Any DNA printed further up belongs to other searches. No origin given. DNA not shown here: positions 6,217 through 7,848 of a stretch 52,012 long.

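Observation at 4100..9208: SIR2-TPR effector beside a translationally coupled P-loop NTPase + TPR pair: candidate three-gene NAD-targeting conflict/defence module (STAND-type modules on three separate proteins)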

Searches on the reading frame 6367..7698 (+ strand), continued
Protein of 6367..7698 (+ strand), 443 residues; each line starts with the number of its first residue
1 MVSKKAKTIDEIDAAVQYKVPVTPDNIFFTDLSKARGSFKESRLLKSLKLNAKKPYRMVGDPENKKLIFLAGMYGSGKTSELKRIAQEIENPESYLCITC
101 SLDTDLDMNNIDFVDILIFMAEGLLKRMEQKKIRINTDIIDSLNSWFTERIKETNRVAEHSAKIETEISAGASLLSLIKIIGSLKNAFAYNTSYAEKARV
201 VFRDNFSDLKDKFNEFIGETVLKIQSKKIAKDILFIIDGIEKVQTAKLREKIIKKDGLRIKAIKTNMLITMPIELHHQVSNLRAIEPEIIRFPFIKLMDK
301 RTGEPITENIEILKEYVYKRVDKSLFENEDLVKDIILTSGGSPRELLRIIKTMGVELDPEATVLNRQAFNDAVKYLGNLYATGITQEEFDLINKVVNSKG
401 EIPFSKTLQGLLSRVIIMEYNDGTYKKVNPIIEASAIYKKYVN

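Call 55: fold_search(model_id=the predicted structure, library=pdb)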
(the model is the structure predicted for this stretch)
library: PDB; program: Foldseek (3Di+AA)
matches with E <= 10: 934; with E <= 0.001: 27
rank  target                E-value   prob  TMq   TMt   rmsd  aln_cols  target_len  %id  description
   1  1fnn_A                9.4e-06  1.00  0.38  0.43  11.9       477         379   12  CRYSTAL STRUCTURE OF CDC6P FROM PYROBACULUM AEROPHILUM (released 2000-10-04)
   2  2qen                  2.1e-05  1.00  0.38  0.46  12.1       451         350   13  The walker-type atpase paby2304 of pyrococcus abyssi (released 2008-07-01)
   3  2qby_A                3.2e-05  1.00  0.39  0.45  12.7       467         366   12  Crystal structure of a heterodimer of Cdc6/Orc1 initiators bound to origin DNA (from S. solfataricus) (released 2007-09-11)
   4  7mbw_C                1.1e-04  1.00  0.30  0.29  20.6       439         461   11  Crystal structure of TnsC(1-503)A225V (released 2022-02-23)
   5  4xgc_D                1.6e-04  0.99  0.31  0.31  16.0       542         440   10  Crystal structure of the eukaryotic origin recognition complex (released 2015-04-01)
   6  7mbw_A                2.5e-04  1.00  0.32  0.30  20.2       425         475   10  Crystal structure of TnsC(1-503)A225V (released 2022-02-23)
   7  8hr8_A                2.8e-04  0.99  0.33  0.20  16.8       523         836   11  Structure of heptameric RdrA ring (released 2023-02-01)
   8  8glw_G                3.1e-04  1.00  0.33  0.36  15.0       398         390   13  CryoEM structure of the TnsC(1-503)-TnsD(1-318)-DNA complex in a 7:2:1 stoichiometry from E. coli Tn7 (released 2024-07-31)
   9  8glx_A                3.3e-04  1.00  0.38  0.35  13.1       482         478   10  CryoEM structure of the TnsC(1-503)-TnsD(1-318)-DNA complex in a 6:2:1 stoichiometry from E. coli Tn7 (released 2024-07-31)
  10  7pbl_A                3.8e-04  1.00  0.30  0.39  10.0       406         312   11  RuvAB branch migration motor complexed to the Holliday junction - RuvB AAA+ state s1 [t2 dataset] (released 2022-09-14)
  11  8vcj_G                4.0e-04  1.00  0.35  0.38  14.7       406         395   13  CryoEM structure of the TnsC(1-503)-TnsD(1-318)-DNA complex in a 7:2:1 stoichiometry from E. coli Tn7 bound to ATPgS a (released 2024-07-31)
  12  8hr8_G                4.7e-04  1.00  0.37  0.22  11.9       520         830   12  Structure of heptameric RdrA ring (released 2023-02-01)
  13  8hra_C                4.7e-04  0.99  0.30  0.17  13.4       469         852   12  Structure of heptameric RdrA ring in RNA-loading state (released 2023-02-01)
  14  8efy_C                5.2e-04  1.00  0.26  0.35  11.6       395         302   11  Structure of double homo-hexameric AAA+ ATPase RuvB motors (released 2023-05-10)
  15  8hrb_C                5.2e-04  1.00  0.32  0.19  12.0       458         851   13  Structure of tetradecameric RdrA ring in RNA-loading state (released 2023-02-01)
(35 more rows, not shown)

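Call 59: search_protein_families(library=padloc, alignment_id=A4, max_evalue=0.00001)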
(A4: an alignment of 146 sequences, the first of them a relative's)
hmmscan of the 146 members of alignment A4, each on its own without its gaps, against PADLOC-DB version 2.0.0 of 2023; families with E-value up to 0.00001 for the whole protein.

A. member 1, L001:6924-7778:+ (284 aa): 0 families

B. families by the number of members that match (of 146 scanned): 100 families (the first 25 are shown)
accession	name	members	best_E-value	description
PDLC04134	mad2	4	2.1e-22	mads_2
PDLC01472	PD_DExK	2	5.2e-43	"CAS-I,CAS-II,CAS-III,CAS-IV,CAS-V,CAS-VI; associated"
PDLC04832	PDC-S03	2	2.3e-32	-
PDLC04834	PDC-S03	2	1.6e-31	-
PDLC04135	mad3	2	3.1e-29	mads_3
PDLC04833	PDC-S03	2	1.9e-22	-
PDLC04835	PDC-S03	2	8.9e-13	-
PDLC02914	ATPase-Toprim_I-B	2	4.4e-09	-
PDLC04140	mad8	2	8.3e-09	mads_8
PDLC04984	PDC-S27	1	3.1e-191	-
PDLC04807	PDC-S02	1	6.1e-128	-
PDLC04803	PDC-S02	1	2.1e-92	-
PDLC03035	MTase_I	1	1.6e-84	Type I methyltransferase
PDLC04810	PDC-S02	1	6.8e-73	-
PDLC04795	PDC-S02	1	1.4e-72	-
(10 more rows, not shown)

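Call 60: search_protein_families(library=pfam, alignment_id=A4, max_evalue=0.00001)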
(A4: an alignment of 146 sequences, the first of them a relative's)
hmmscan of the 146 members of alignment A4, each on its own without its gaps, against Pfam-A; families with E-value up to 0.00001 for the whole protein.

A. member 1, L001:6924-7778:+ (284 aa): 2 families
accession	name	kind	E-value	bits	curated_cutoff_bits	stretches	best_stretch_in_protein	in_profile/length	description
PF13460.12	NAD_binding_10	-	4e-20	72.9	27.2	1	7-181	1-181/184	NAD(P)H-binding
PF05368.20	NmrA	-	2.4e-17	63.9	27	1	2-238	4-255/298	NmrA-like family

B. families by the number of members that match (of 146 scanned): 161 families (the first 25 are shown)
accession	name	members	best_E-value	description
PF18962.6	Por_Secre_tail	6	3.2e-12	Secretion system C-terminal sorting domain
PF00501.34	AMP-binding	4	7.5e-92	AMP-binding enzyme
PF16177.11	ACAS_N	4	1.1e-23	Acetyl-coenzyme A synthetase N-terminus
PF13193.12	AMP-binding_C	4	2.4e-21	AMP-binding enzyme C-terminal domain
PF01661.27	Macro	3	4e-50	Macro domain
PF00155.27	Aminotran_1_2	3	8.9e-41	Aminotransferase class I and II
PF01554.23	MatE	3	2.1e-38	MatE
PF00583.31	Acetyltransf_1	3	8.9e-19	Acetyltransferase (GNAT) family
PF01408.29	GFO_IDH_MocA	3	2.3e-15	Oxidoreductase family, NAD-binding Rossmann fold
PF01053.26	Cys_Met_Meta_PP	2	4.3e-130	Cys/Met metabolism PLP-dependent enzyme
PF16490.10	Oxidoreduct_C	2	9e-126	Putative oxidoreductase C terminal domain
PF03786.19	UxuA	2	1.2e-120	D-mannonate dehydratase (UxuA)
PF01212.27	Beta_elim_lyase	2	1.9e-99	Beta-eliminating lyase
PF07690.21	MFS_1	2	5e-61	Major Facilitator Superfamily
PF02321.23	OEP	2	9.4e-50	Outer membrane efflux protein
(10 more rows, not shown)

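Call 70: search_protein_families(library=ncbifam, alignment_id=A2, max_evalue=0.01)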
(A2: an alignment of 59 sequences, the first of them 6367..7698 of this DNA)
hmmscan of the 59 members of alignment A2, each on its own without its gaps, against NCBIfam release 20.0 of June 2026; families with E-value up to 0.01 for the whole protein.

A. member 1, window:6367-7698:+ (443 aa): 1 family
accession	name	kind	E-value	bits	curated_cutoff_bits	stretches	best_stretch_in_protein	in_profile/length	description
NF053860.1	DS41_1_antiphage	equivalog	2.8e-07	29.9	370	0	58-144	32-118/448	anti-phage protein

B. families by the number of members that match (of 59 scanned): 17 families
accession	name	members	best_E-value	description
NF053860.1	DS41_1_antiphage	46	8.5e-10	anti-phage protein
TIGR00064.1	ftsY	26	5.5e-05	signal recognition particle-docking protein FtsY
TIGR00959.1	ffh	25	0.00029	signal recognition particle protein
NF047389.1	ATPase_Sll1717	8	2.7e-08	P-loop ATPase, Sll1717 family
TIGR02397.1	dnaX_nterm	4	0.00076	DNA polymerase III subunit gamma/tau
TIGR01425.1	SRP54_euk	4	0.0013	signal recognition particle protein SRP54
NF005250.0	PRK06761.1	3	0.00044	hypothetical protein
NF009367.0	PRK12724.1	3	0.0036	flagellar biosynthesis regulator FlhF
NF006280.0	PRK08451.1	2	5.3e-06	DNA polymerase III subunit gamma/tau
TIGR01951.1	nusB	1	0.00046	transcription antitermination factor NusB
TIGR03499.1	FlhF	1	0.0038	flagellar biosynthesis GTPase FlhF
NF011513.0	PRK14952.1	1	0.0045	DNA polymerase III subunits gamma/tau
NF004397.1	PRK05755.1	1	0.0056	DNA polymerase I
NF001223.0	PRK00202.1-1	1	0.0056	transcription antitermination factor NusB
NF011057.0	PRK14489.1-2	1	0.0065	bifunctional molybdenum cofactor guanylyltransferase MobA/molybdopterin-guanine dinucleotide biosynthesis adaptor protein MobB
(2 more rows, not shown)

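Call 71: search_protein_families(library=padloc, alignment_id=A2, max_evalue=0.01)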
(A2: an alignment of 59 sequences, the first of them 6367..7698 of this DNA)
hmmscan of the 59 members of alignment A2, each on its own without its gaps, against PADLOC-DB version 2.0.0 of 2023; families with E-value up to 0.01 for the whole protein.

A. member 1, window:6367-7698:+ (443 aa): 3 families
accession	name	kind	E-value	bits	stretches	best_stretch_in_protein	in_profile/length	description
PDLC04140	mad8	-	0.00022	18.8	1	66-244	28-204/314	mads_8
PDLC03793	RTasCOG2852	-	0.0011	17.5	1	123-213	2-95/167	DRT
PDLC02499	BrxF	-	0.006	14.9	0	54-94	10-50/133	BrxF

B. families by the number of members that match (of 59 scanned): 17 families
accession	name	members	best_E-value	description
PDLC04140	mad8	26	1.4e-06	mads_8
PDLC02911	VakA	6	0.00026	-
PDLC02248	AbiEi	4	7.5e-05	AbiEi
PDLC00268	PtuA1|PtuA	2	0.0028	AAA ATPase domain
PDLC03878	NsnB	1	3.7e-05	-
PDLC04789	PDC-S01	1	0.00061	-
PDLC05064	PDC-S68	1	0.001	-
PDLC03793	RTasCOG2852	1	0.0011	DRT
PDLC00103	GajB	1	0.0015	UrvD helicase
PDLC00269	PtuA1|PtuA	1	0.0023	AAA ATPase domain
PDLC00289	PtuA1|PtuA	1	0.0029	AAA ATPase domain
PDLC00166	HamA1|HamA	1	0.003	DUF1837 domain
PDLC04958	PDC-S20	1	0.0049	-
PDLC02625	DrmD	1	0.0053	DrmD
PDLC02499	BrxF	1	0.006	BrxF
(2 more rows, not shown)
